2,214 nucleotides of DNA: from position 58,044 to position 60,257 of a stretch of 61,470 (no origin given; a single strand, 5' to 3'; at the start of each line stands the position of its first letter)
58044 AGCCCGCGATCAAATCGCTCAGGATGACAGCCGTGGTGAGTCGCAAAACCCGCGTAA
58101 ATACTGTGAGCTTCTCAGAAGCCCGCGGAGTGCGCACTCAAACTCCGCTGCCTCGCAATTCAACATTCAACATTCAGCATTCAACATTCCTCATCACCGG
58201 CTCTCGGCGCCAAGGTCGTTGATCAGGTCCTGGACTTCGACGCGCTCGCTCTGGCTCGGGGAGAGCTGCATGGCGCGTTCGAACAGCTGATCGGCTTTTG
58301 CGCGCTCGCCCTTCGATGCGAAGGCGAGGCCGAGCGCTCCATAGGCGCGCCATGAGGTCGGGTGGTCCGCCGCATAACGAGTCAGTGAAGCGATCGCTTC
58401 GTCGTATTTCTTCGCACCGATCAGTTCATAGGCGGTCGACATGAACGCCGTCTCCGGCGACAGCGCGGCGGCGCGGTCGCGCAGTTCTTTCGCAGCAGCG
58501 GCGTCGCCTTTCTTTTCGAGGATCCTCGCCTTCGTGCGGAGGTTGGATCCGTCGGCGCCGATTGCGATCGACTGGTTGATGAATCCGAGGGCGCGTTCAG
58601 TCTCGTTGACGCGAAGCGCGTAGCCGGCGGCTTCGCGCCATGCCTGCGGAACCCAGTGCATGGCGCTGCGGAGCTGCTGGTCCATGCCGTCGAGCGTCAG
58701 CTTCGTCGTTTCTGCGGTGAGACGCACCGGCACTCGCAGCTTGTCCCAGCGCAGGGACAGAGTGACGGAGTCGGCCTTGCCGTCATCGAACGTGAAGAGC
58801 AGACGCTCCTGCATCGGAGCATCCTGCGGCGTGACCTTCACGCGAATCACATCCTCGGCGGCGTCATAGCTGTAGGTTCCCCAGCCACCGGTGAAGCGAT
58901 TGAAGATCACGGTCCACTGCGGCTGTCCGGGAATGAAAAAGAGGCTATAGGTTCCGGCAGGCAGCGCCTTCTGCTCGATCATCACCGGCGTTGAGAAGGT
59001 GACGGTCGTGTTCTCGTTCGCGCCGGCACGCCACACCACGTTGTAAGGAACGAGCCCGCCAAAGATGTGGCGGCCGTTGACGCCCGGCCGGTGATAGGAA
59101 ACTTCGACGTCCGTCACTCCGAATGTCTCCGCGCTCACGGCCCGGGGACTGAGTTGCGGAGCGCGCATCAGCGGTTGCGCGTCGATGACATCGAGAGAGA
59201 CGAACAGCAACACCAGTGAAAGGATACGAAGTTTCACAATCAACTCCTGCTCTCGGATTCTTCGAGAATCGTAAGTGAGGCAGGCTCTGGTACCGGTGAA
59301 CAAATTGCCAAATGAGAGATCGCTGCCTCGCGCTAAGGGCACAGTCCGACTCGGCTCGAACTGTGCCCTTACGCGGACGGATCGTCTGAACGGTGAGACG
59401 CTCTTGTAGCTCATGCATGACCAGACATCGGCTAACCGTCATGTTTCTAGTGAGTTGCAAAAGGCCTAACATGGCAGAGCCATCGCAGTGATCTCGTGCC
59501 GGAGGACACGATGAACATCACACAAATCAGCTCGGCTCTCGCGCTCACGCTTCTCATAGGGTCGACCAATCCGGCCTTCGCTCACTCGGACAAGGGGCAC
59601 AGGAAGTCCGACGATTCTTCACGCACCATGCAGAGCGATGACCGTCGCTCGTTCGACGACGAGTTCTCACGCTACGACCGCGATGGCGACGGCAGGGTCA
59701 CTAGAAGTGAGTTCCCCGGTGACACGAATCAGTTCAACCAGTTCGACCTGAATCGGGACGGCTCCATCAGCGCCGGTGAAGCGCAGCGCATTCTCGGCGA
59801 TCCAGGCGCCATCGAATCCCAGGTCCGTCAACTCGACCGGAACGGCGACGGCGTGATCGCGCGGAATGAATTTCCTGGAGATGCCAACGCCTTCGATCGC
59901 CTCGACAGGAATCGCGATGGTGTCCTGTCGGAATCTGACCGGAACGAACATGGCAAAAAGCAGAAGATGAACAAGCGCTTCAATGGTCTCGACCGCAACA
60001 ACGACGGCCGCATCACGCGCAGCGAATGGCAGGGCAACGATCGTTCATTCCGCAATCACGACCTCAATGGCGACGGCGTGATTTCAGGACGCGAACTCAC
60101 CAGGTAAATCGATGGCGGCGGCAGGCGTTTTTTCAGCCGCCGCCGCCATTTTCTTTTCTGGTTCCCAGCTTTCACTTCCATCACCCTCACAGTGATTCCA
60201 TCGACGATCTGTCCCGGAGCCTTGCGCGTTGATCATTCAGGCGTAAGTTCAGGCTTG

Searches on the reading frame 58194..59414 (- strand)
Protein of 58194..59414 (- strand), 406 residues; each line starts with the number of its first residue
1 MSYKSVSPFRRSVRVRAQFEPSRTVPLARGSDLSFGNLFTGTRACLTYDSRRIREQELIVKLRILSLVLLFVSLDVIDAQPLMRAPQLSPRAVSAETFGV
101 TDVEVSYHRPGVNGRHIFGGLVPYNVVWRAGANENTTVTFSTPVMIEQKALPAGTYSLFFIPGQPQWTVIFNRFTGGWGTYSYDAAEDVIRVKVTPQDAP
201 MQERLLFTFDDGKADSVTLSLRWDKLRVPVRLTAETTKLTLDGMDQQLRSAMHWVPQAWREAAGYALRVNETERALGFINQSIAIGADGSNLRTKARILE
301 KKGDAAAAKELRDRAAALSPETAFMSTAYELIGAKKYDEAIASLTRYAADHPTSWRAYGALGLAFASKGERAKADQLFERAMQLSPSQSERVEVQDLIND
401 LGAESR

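Call 71: search_protein_families(library=pfam, proteins=[window:58194-59414:-], max_evalue=0.00001)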
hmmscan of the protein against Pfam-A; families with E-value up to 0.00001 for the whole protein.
window:58194-59414:- (406 aa): 2 families
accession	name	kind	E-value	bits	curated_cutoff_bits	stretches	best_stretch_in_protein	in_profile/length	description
PF11138.13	DUF2911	-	1.7e-50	171.1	27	1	89-231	1-144/145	Protein of unknown function (DUF2911)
PF07719.23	TPR_2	-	6.7e-06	26.3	27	0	356-387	2-33/34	Tetratricopeptide repeat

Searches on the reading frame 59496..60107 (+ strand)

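Call 71: search_protein_families(library=pfam, proteins=[window:59496-60107:+], max_evalue=0.00001)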
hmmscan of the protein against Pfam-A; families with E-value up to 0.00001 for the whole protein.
window:59496-60107:+ (203 aa): 7 families
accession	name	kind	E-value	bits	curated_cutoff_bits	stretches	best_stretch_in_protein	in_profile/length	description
PF13202.12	EF-hand_5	-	2.9e-27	93.3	25.9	0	79-95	3-20/25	EF hand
PF13405.12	EF-hand_6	-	1.1e-25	87.3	25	0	55-73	4-22/30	EF-hand domain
PF00036.39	EF-hand_1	-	8.2e-25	84.9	25.4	0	53-73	2-22/29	EF hand domain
PF13499.12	EF-hand_7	-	8.2e-18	65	30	0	79-126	7-62/67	EF-hand domain pair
PF13833.12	EF-hand_8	-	7.4e-09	35.7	28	0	54-73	28-47/54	EF-hand domain pair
PF10591.15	SPARC_Ca_bdg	-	7.1e-07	30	22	0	132-178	59-110/113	Secreted protein acidic and rich in cysteine Ca binding region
PF00404.24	Dockerin_1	-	8e-07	29.6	22.9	0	83-121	2-44/57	Dockerin type I domain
